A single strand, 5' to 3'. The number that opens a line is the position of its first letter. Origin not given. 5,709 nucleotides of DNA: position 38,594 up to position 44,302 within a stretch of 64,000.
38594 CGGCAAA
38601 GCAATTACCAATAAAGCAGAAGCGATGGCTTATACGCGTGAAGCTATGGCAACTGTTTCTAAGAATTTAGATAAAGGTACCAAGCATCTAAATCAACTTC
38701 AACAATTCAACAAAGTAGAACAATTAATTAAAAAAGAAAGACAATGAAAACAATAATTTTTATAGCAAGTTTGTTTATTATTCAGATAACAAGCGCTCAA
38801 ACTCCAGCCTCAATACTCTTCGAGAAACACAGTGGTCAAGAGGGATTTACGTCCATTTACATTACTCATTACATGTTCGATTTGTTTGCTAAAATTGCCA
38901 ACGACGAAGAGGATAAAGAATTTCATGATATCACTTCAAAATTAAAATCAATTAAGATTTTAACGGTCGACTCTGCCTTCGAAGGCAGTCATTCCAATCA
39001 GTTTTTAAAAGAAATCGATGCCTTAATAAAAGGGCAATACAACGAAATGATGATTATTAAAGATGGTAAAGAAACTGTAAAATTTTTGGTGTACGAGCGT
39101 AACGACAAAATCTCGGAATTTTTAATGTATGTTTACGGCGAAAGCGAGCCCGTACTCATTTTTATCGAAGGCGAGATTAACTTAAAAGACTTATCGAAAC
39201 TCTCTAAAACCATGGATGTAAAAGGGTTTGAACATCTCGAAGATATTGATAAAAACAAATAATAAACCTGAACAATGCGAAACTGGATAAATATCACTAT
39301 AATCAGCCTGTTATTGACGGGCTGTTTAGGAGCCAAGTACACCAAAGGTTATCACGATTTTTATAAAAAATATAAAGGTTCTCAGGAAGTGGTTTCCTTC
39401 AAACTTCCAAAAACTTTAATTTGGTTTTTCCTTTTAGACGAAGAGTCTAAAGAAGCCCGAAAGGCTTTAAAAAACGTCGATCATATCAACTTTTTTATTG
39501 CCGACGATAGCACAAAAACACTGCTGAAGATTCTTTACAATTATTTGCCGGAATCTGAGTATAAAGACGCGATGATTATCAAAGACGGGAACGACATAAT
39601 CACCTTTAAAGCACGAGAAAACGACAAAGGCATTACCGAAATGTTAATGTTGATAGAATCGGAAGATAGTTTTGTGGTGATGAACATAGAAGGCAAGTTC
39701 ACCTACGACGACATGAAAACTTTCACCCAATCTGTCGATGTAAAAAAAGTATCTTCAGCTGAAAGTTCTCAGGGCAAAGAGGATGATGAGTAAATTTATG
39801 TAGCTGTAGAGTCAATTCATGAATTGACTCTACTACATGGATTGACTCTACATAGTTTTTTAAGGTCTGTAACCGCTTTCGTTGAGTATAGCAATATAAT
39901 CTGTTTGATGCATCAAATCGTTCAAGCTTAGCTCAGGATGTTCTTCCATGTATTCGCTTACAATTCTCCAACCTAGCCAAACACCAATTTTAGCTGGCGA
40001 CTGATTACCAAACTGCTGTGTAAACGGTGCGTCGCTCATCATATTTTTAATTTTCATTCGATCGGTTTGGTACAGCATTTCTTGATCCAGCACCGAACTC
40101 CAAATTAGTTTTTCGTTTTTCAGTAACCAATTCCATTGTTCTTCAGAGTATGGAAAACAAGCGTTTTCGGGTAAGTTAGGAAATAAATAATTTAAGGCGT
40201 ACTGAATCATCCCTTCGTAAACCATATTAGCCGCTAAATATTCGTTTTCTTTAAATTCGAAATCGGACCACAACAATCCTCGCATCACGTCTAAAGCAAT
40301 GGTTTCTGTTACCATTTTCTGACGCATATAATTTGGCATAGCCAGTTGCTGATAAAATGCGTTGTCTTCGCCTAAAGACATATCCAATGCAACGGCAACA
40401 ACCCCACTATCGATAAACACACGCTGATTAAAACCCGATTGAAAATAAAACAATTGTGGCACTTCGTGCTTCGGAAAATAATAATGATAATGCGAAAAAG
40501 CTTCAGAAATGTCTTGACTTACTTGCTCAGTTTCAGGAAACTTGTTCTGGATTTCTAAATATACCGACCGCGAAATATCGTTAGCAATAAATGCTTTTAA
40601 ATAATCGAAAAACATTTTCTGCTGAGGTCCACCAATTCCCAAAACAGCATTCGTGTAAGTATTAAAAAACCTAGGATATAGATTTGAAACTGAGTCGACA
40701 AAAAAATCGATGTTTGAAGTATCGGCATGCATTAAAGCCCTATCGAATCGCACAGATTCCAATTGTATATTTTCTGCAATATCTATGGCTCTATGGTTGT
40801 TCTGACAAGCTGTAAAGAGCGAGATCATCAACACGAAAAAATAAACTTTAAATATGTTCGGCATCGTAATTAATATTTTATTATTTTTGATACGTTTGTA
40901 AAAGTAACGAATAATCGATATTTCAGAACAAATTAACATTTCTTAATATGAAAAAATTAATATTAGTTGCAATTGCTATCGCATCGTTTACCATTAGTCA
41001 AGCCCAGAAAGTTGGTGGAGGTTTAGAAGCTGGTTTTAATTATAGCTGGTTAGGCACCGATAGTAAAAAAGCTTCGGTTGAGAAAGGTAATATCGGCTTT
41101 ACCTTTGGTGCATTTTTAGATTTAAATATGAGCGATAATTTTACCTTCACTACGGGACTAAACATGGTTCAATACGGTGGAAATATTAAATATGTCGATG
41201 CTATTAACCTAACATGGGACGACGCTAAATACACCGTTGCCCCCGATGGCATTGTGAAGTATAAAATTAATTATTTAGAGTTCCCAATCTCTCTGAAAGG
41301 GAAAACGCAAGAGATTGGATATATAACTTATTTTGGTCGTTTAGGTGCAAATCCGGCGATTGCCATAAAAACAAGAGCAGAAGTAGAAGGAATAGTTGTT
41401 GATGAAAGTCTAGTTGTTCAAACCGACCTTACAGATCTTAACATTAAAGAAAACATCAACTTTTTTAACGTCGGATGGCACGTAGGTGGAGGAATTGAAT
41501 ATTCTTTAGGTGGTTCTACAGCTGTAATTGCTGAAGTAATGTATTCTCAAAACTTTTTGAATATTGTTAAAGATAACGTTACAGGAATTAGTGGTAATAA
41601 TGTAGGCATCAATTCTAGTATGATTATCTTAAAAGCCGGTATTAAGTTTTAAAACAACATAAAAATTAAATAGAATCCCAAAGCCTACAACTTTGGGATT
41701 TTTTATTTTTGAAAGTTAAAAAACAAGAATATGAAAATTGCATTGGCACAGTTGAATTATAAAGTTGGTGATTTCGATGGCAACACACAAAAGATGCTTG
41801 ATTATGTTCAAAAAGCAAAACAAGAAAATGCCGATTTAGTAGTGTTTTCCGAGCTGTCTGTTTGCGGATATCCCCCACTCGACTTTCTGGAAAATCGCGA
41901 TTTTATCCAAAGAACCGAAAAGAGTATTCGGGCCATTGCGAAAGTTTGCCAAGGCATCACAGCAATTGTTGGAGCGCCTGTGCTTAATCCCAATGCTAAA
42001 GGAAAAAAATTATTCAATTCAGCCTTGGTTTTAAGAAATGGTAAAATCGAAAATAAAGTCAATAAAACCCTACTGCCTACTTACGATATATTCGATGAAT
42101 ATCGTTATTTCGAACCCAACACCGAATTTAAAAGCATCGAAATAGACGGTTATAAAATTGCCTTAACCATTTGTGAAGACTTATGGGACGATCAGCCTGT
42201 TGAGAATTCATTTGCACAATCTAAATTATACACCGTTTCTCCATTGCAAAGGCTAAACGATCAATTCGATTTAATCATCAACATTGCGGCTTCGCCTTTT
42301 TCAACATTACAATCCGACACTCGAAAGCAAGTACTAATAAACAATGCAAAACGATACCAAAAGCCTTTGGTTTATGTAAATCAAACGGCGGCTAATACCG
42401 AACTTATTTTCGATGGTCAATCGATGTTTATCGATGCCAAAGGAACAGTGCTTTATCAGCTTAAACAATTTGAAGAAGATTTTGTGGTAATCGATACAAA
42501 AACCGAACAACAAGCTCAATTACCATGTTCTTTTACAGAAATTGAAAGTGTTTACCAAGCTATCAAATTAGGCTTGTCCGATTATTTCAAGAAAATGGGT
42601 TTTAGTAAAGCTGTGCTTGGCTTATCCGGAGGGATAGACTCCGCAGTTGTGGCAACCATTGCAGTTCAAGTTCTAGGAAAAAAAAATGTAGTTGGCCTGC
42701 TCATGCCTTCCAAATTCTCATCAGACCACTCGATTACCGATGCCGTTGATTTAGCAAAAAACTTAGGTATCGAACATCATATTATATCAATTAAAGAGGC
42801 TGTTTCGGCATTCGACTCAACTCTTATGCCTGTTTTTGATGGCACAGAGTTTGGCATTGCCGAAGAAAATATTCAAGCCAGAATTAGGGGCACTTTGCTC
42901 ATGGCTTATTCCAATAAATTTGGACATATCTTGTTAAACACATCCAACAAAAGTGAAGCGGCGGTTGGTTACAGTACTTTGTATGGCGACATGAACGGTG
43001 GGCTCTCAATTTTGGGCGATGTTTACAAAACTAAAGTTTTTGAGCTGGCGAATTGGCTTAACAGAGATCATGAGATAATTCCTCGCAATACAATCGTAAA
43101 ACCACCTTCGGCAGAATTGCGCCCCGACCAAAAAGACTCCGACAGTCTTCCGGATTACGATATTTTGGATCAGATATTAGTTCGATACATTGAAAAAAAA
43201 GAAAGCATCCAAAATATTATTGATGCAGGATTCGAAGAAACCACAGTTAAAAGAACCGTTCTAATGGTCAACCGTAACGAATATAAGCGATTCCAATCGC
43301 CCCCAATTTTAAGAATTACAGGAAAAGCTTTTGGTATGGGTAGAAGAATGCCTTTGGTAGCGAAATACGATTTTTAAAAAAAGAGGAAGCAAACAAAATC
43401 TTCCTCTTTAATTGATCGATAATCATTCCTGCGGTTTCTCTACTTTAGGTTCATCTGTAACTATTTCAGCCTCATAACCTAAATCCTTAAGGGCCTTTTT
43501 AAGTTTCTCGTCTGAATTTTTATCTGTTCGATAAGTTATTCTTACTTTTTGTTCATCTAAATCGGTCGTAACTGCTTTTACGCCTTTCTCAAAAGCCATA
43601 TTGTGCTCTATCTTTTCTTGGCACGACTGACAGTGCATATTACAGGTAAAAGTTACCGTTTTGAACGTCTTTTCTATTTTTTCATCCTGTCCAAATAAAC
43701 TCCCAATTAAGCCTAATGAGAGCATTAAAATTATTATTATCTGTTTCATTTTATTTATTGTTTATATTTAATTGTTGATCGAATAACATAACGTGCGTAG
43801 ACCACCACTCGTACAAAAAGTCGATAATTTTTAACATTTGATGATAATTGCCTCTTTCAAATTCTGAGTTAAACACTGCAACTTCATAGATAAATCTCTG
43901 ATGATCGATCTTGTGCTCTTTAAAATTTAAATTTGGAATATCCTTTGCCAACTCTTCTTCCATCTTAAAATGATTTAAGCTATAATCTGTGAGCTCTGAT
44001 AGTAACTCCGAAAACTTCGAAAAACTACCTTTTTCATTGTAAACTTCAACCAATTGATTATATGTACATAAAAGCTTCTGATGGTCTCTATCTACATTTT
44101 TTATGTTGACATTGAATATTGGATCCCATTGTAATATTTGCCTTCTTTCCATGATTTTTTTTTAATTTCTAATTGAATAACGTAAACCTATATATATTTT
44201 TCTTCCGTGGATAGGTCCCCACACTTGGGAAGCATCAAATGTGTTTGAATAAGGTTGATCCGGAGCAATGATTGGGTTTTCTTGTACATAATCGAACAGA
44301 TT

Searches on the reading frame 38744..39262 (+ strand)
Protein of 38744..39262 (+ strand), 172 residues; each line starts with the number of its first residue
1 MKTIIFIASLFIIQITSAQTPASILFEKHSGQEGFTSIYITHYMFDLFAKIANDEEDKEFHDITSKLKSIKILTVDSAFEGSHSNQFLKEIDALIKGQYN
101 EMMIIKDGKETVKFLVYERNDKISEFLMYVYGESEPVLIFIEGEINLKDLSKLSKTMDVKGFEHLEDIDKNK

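Call 60: search_protein_families(library=pfam, proteins=[window:38744-39262:+], max_evalue=0.00001)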
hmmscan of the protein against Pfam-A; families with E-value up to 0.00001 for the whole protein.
window:38744-39262:+ (172 aa): 1 family
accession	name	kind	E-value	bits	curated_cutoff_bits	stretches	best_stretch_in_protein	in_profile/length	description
PF14060.11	DUF4252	-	1.2e-25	90.5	23.9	1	31-153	3-125/125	Domain of unknown function (DUF4252)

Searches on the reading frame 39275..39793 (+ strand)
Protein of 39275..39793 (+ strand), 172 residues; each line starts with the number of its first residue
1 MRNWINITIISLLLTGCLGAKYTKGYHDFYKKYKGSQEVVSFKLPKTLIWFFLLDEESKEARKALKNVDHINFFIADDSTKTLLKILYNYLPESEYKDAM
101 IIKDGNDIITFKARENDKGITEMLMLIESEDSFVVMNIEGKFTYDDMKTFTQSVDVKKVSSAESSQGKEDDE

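Call 60: search_protein_families(library=pfam, proteins=[window:39275-39793:+], max_evalue=0.00001)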
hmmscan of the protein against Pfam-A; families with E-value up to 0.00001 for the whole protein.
window:39275-39793:+ (172 aa): 1 family
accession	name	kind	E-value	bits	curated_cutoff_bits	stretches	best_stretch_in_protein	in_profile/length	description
PF14060.11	DUF4252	-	2.4e-15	57.2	23.9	1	33-148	1-123/125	Domain of unknown function (DUF4252)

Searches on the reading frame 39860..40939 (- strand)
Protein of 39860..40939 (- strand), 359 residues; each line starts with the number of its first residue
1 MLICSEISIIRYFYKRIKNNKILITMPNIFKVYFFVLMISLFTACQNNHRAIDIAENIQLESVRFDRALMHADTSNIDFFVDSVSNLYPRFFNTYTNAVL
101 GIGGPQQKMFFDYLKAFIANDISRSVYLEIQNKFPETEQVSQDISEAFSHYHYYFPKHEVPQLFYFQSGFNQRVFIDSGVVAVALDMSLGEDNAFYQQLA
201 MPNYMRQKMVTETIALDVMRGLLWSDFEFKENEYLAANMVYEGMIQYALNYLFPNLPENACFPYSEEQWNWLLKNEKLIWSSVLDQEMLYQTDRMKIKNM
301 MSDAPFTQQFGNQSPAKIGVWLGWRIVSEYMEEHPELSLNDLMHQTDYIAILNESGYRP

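Call 60: search_protein_families(library=pfam, proteins=[window:39860-40939:-], max_evalue=0.00001)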
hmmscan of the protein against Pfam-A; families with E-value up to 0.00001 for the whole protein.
window:39860-40939:- (359 aa): 1 family
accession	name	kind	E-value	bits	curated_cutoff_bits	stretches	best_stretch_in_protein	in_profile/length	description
PF25594.1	GldB_lipo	-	3.1e-87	293.5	27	1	50-359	4-309/309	Gliding motility protein GldB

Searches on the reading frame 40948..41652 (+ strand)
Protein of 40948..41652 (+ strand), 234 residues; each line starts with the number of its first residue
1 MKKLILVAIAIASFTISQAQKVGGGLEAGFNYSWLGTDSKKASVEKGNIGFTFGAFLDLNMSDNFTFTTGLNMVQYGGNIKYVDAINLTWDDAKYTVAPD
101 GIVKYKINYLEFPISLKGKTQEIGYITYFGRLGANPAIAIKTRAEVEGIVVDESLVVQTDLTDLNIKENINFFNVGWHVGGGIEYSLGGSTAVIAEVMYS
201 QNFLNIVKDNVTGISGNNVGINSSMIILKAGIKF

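Call 60: search_protein_families(library=pfam, proteins=[window:40948-41652:+], max_evalue=0.00001)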
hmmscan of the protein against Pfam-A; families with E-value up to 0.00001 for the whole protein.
window:40948-41652:+ (234 aa): 2 families
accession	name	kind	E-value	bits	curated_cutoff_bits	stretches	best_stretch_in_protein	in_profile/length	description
PF13568.12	OMP_b-brl_2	-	5e-16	59.7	27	1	18-205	1-172/175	Outer membrane protein beta-barrel domain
PF13505.12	OMP_b-brl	-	4.3e-08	34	28.7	1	7-219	2-167/175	Outer membrane protein beta-barrel domain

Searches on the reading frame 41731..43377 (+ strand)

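Call 24: search_protein_families(library=pfam, proteins=[window:41731-43377:+], max_evalue=0.0001)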
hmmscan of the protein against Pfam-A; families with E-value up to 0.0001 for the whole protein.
window:41731-43377:+ (548 aa): 2 families
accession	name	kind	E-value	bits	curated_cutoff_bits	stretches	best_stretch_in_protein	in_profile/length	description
PF02540.23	NAD_synthase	-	8.7e-79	264.5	21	1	275-521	2-240/242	NAD synthase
PF00795.27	CN_hydrolase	-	7.3e-27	94.8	23.2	1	2-255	1-245/256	Carbon-nitrogen hydrolase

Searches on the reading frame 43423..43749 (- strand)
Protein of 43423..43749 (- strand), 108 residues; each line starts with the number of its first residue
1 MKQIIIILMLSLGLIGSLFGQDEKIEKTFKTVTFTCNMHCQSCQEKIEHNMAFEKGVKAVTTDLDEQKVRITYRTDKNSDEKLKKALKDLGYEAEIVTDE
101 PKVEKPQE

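Call 24: search_protein_families(library=pfam, proteins=[window:43423-43749:-], max_evalue=0.0001)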
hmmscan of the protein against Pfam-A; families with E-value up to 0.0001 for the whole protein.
window:43423-43749:- (108 aa): 1 family
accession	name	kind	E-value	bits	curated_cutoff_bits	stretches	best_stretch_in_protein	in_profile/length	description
PF00403.32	HMA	-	1.1e-13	51.7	24.8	1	37-93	6-62/62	Heavy-metal-associated domain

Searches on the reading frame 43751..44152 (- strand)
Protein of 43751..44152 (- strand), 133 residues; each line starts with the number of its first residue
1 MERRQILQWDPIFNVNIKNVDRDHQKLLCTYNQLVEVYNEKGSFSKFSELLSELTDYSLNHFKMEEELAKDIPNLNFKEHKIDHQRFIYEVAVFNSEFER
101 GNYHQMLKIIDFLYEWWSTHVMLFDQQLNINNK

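Call 24: search_protein_families(library=pfam, proteins=[window:43751-44152:-], max_evalue=0.0001)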
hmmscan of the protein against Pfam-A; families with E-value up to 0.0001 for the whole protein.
window:43751-44152:- (133 aa): 1 family
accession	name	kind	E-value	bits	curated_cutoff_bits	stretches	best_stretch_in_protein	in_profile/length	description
PF01814.28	Hemerythrin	-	2e-09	38.4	25.3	1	17-126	3-121/127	Hemerythrin HHE cation binding domain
